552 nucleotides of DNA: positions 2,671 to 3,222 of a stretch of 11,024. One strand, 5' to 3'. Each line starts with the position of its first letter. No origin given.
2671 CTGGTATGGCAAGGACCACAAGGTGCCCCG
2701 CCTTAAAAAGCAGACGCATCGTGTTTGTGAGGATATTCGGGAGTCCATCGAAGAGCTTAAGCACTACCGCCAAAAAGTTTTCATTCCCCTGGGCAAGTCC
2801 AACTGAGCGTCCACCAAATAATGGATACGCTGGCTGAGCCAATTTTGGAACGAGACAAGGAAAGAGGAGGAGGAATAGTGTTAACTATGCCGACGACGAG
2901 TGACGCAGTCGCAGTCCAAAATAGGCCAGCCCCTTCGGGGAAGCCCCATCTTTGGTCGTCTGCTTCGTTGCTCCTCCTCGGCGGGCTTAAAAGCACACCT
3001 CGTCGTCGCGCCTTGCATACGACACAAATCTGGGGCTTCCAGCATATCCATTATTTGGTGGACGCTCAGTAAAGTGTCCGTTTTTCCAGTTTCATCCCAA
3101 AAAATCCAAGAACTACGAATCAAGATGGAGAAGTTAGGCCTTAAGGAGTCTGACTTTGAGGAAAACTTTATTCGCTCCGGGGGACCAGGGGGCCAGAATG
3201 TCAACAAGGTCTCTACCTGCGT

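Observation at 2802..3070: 269-bp element with perfect 26-bp terminal inverted repeats between orn and the arfB-like gene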

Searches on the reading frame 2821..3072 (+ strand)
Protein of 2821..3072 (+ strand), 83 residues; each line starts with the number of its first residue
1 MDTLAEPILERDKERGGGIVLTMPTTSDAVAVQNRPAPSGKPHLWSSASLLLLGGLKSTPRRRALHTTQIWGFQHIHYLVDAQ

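Call 9: search_protein_families(library=pfam, proteins=[window:2821-3072:+], max_evalue=0.01)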
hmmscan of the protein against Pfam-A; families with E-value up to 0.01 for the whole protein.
window:2821-3072:+ (83 aa): 0 families

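Call 31: find_homologous_proteins(query=window:2821-3069:+, max_evalue=1)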
Query seq(83 aa) (83 aa): 51 proteins with E <= 1 among 53 candidates.
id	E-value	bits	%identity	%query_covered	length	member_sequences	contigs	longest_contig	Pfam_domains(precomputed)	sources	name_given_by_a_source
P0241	1.0e-48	180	100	100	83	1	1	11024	-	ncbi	-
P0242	2.0e-35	138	80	100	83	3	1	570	-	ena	-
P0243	1.2e-34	135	78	100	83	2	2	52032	-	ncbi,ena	-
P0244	4.0e-34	134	78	100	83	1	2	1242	-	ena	-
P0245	1.2e-33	132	77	100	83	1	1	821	-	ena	-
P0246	1.3e-33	132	79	96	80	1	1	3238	-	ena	-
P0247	1.4e-32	129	80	92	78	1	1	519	-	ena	-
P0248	2.5e-32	128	76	100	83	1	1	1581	-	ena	-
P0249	2.7e-32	128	73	100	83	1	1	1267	-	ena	-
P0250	4.3e-32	127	76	100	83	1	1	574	-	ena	-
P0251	1.2e-31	126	76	100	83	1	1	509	-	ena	-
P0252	2.0e-31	125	72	100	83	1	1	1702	-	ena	-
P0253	5.1e-31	124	73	100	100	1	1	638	-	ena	-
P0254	6.4e-31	124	73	100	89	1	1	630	-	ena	-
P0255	4.8e-30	121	75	100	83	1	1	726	-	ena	-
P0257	1.8e-29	119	71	100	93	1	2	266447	-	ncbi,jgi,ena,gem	-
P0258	5.8e-28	114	83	83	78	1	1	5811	-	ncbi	-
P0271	7.7e-17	79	61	93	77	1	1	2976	-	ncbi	-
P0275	8.9e-13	66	55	84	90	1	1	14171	-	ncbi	-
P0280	3.5e-9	54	48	98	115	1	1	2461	-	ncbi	-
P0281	7.9e-9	53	47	100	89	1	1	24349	-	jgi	-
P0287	9.1e-5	40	45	100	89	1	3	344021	-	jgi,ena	-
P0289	5.6e-3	35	46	84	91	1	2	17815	-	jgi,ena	jgi:hypothetical protein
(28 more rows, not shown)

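Call 33: find_encoding_contigs(protein=P0243, flank=6000, max_places=3)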
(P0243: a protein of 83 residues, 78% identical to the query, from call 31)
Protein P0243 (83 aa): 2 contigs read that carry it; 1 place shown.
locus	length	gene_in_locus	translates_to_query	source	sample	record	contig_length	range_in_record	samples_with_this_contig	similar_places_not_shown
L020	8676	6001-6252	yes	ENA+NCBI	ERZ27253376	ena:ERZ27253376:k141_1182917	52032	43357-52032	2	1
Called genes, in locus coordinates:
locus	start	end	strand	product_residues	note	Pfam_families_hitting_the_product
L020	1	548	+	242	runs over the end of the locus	PF04366:Ysc84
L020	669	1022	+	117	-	PF00085:Thioredoxin, PF13098:Thioredoxin_2, PF13905:Thioredoxin_8 (faint)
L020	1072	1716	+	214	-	PF00551:Formyl_trans_N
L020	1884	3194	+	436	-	PF03952:Enolase_N, PF07476:MAAL_C (faint), PF00113:Enolase_C, PF13378:MR_MLE_C (weak)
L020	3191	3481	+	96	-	PF04977:DivIC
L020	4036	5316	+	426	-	PF13231:PMT_2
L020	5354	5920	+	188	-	PF03352:Adenine_glyco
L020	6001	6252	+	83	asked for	-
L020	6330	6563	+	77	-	-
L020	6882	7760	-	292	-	PF00072:Response_reg, PF00990:GGDEF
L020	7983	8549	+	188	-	PF00160:Pro_isomerase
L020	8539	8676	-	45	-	?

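Call 34: find_encoding_contigs(protein=P0257, flank=6000, max_places=3)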
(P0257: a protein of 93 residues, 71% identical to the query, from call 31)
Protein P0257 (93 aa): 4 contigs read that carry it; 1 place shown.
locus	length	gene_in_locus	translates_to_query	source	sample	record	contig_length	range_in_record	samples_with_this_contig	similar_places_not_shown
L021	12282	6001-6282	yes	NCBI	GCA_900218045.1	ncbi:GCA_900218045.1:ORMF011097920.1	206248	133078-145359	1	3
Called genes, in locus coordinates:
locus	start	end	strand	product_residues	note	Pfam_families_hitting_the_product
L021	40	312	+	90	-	PF01381:HTH_3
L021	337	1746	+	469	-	PF01406:tRNA-synt_1e, PF09334:tRNA-synt_1g (faint), PF09190:DALR_2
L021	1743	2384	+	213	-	PF13521:AAA_28 (weak), PF02223:Thymidylate_kin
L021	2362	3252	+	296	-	PF13177:DNA_pol3_delta2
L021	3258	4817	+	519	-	PF00133:tRNA-synt_1, PF01406:tRNA-synt_1e (weak), PF09334:tRNA-synt_1g, PF00133:tRNA-synt_1, PF19303:Anticodon_3, PF08264:Anticodon_1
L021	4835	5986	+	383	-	PF00266:Aminotran_5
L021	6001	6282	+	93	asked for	-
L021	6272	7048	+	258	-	PF01026:TatD_DNase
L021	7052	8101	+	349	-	PF02517:Rce1-like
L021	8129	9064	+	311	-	PF00586:AIRS, PF02769:AIRS_C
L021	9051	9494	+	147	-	PF02367:TsaE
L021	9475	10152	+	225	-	PF00814:TsaD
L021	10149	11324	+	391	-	PF01168:Ala_racemase_N, PF00842:Ala_racemase_C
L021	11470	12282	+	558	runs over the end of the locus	PF02776:TPP_enzyme_N, PF00205:TPP_enzyme_M, PF02775:TPP_enzyme_C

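Call 35: find_encoding_contigs(protein=P0287, flank=6000, max_places=3)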
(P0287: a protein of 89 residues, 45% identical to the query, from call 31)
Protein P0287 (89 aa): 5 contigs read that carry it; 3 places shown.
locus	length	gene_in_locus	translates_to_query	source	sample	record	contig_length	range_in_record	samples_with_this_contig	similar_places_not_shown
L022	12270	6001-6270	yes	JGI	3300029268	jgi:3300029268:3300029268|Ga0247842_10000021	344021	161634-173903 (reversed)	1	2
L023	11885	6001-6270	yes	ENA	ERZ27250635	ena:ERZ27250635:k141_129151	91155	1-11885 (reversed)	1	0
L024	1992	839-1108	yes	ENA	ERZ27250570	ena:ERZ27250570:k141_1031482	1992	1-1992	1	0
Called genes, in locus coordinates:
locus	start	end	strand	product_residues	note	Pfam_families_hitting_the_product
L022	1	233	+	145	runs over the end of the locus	PF02381:MraZ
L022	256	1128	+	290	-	PF01795:Methyltransf_5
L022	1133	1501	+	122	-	-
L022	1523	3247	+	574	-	PF03717:PBP_dimer, PF00905:Transpeptidase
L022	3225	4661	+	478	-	PF01225:Mur_ligase, PF08245:Mur_ligase_M, PF02875:Mur_ligase_C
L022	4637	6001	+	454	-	PF01225:Mur_ligase, PF08245:Mur_ligase_M, PF02875:Mur_ligase_C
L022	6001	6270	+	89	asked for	-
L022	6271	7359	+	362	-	PF00953:Glycos_transf_4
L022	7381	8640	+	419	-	PF21799:MurD-like_N, PF08245:Mur_ligase_M, PF02875:Mur_ligase_C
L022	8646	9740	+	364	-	PF01098:FTSW_RODA_SPOVE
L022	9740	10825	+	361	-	PF03033:Glyco_transf_28, PF04101:Glyco_tran_28_C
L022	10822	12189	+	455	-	PF01225:Mur_ligase, PF08245:Mur_ligase_M, PF02875:Mur_ligase_C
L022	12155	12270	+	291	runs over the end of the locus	PF01565:FAD_binding_4, PF02873:MurB_C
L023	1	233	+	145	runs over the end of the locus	PF02381:MraZ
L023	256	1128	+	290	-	PF01795:Methyltransf_5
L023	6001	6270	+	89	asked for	-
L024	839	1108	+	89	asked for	-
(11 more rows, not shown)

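Call 39: find_encoding_contigs(protein=P0275, flank=6000, max_places=3)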
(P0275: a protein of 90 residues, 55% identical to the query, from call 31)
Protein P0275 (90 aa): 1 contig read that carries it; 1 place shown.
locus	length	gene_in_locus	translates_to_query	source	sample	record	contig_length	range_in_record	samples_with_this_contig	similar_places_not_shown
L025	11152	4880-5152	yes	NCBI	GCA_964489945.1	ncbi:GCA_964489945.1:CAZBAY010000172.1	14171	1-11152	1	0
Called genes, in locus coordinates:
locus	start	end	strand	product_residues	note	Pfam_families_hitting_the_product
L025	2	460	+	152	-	?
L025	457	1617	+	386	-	PF00953:Glycos_transf_4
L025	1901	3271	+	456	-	-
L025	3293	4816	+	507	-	-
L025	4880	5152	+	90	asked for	-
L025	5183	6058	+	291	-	PF00535:Glycos_transf_2, PF10111:Glyco_tranf_2_2 (weak), PF13641:Glyco_tranf_2_3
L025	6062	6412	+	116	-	PF01050:MannoseP_isomer, PF07883:Cupin_2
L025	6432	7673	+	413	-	-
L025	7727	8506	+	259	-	PF01476:LysM, PF01510:Amidase_2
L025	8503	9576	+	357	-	PF01300:Sua5_yciO_yrdC, PF03481:Sua5_C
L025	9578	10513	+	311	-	PF01259:SAICAR_synt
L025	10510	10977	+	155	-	PF04073:tRNA_edit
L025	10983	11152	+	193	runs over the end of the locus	PF00578:AhpC-TSA, PF08534:Redoxin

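Call 40: find_encoding_contigs(protein=P0281, flank=6000, max_places=3)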
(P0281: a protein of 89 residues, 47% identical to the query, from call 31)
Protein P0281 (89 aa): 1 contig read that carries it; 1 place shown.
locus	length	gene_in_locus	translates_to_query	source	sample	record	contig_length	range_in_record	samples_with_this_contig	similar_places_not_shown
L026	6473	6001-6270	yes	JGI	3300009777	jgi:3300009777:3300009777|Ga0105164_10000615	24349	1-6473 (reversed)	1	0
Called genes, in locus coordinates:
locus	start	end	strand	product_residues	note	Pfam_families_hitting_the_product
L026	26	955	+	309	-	PF01916:DS (faint)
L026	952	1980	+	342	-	PF00294:PfkB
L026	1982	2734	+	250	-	PF02348:CTP_transf_3, PF12804:NTP_transf_3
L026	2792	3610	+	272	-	PF00793:DAHP_synth_1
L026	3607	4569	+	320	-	PF01380:SIS, PF00571:CBS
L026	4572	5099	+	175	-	PF00702:Hydrolase (faint), PF08282:Hydrolase_3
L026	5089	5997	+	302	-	PF06835:LptC, PF13100:OstA_2 (faint), PF03968:LptD_N (weak)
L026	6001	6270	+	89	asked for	-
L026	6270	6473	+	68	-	?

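Call 41: find_encoding_contigs(protein=P0289, flank=6000, max_places=3)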
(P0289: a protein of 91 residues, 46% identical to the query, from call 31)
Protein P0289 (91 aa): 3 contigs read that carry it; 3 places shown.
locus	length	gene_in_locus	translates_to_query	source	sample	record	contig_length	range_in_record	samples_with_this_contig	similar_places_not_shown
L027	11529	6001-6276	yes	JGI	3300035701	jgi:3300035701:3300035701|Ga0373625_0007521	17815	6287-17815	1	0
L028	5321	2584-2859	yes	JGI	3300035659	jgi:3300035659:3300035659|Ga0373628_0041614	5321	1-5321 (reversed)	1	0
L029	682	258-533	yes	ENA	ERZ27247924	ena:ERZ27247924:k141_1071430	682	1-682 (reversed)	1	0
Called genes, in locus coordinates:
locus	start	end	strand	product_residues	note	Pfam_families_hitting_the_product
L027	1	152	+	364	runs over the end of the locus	PF01098:FTSW_RODA_SPOVE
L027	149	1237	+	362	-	PF03033:Glyco_transf_28, PF04101:Glyco_tran_28_C, PF06722:EryCIII-like_C (weak)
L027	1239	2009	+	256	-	PF13485:Peptidase_MA_2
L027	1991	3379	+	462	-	PF01225:Mur_ligase, PF08245:Mur_ligase_M, PF02875:Mur_ligase_C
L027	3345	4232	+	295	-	PF01565:FAD_binding_4, PF02873:MurB_C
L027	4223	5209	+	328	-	PF01820:Dala_Dala_lig_N (weak), PF08443:RimK (faint), PF01820:Dala_Dala_lig_N, PF02655:ATP-grasp_3, PF02222:ATP-grasp (weak), PF02786:CPSase_L_D2, PF07478:Dala_Dala_lig_C, PF13535:ATP-grasp_4 (weak)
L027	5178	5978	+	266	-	-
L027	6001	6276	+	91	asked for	-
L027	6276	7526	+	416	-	PF02491:SHS2_FTSA, PF06723:MreB_Mbl (faint), PF14450:FtsA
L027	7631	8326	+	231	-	PF01168:Ala_racemase_N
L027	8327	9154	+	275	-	PF03446:NAD_binding_2, PF03807:F420_oxidored, PF14748:P5CR_dimer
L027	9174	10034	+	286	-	PF01048:PNP_UDP_1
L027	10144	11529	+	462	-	?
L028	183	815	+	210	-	PF01565:FAD_binding_4, PF02873:MurB_C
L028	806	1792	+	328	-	PF01820:Dala_Dala_lig_N (weak), PF08443:RimK (faint), PF01820:Dala_Dala_lig_N, PF02655:ATP-grasp_3, PF02222:ATP-grasp (weak), PF02786:CPSase_L_D2, PF07478:Dala_Dala_lig_C, PF13535:ATP-grasp_4 (weak)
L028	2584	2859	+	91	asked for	-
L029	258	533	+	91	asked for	-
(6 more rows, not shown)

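Call 54: list_cluster_members(proteins=[P0243, P0257, P0258, P0271, P0275, P0280, P0121, P0241])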
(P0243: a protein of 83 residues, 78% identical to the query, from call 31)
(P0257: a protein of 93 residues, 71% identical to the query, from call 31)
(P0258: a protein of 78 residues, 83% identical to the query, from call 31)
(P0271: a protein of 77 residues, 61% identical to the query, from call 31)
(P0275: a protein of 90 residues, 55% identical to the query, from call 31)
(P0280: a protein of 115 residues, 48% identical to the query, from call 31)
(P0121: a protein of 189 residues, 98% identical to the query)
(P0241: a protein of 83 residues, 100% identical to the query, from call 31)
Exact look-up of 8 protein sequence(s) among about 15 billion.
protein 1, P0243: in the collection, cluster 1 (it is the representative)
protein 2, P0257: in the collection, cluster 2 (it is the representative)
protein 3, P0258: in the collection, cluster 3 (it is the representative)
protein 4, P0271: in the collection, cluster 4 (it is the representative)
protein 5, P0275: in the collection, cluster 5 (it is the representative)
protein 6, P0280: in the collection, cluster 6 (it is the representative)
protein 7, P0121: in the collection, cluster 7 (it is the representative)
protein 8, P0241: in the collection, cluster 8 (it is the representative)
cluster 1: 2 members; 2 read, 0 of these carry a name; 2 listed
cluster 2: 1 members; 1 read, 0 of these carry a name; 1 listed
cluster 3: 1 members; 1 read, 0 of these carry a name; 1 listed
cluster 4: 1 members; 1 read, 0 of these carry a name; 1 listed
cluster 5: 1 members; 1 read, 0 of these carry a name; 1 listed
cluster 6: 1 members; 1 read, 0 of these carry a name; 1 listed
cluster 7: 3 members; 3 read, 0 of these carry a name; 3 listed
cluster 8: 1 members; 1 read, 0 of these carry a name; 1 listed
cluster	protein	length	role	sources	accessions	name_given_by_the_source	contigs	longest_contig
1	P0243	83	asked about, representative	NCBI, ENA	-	-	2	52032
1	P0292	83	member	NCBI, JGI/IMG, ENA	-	-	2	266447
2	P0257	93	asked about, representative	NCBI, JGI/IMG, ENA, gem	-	-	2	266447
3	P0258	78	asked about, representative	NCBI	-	-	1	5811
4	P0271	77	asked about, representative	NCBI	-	-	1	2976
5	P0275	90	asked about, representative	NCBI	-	-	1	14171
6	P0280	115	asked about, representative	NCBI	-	-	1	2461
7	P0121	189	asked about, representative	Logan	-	-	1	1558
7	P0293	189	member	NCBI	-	-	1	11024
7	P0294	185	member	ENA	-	-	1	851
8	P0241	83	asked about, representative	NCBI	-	-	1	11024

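Call 64: search_protein_representatives(alignment_id=A3)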
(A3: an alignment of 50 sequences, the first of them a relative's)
Query: 50 sequences, 93 profile positions. Proteins with E-value up to 0.001 (for the whole library): 62; up to 1e-10: 29; up to 1e-30: 1. The best 62 are listed.
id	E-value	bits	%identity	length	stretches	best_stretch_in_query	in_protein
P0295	1.4e-34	134.5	-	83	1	1-82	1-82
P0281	3.0e-29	117.4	-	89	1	1-82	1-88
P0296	9.8e-28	112.5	-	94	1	1-81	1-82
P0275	3.0e-27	111.0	-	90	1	1-77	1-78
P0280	8.5e-27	109.5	-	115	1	1-86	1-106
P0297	2.5e-26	108.0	-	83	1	7-81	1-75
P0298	1.2e-24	102.6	-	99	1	1-88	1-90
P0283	7.7e-23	96.8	-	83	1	2-80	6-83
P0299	2.3e-21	92.1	-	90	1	1-83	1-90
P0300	5.7e-21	90.8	-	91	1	1-80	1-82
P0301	1.4e-20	89.6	-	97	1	1-77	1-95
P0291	1.5e-20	89.5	-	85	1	1-75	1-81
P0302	3.6e-20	88.3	-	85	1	7-81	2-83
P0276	8.6e-19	83.8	-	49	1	1-45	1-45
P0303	2.0e-17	79.5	-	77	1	6-75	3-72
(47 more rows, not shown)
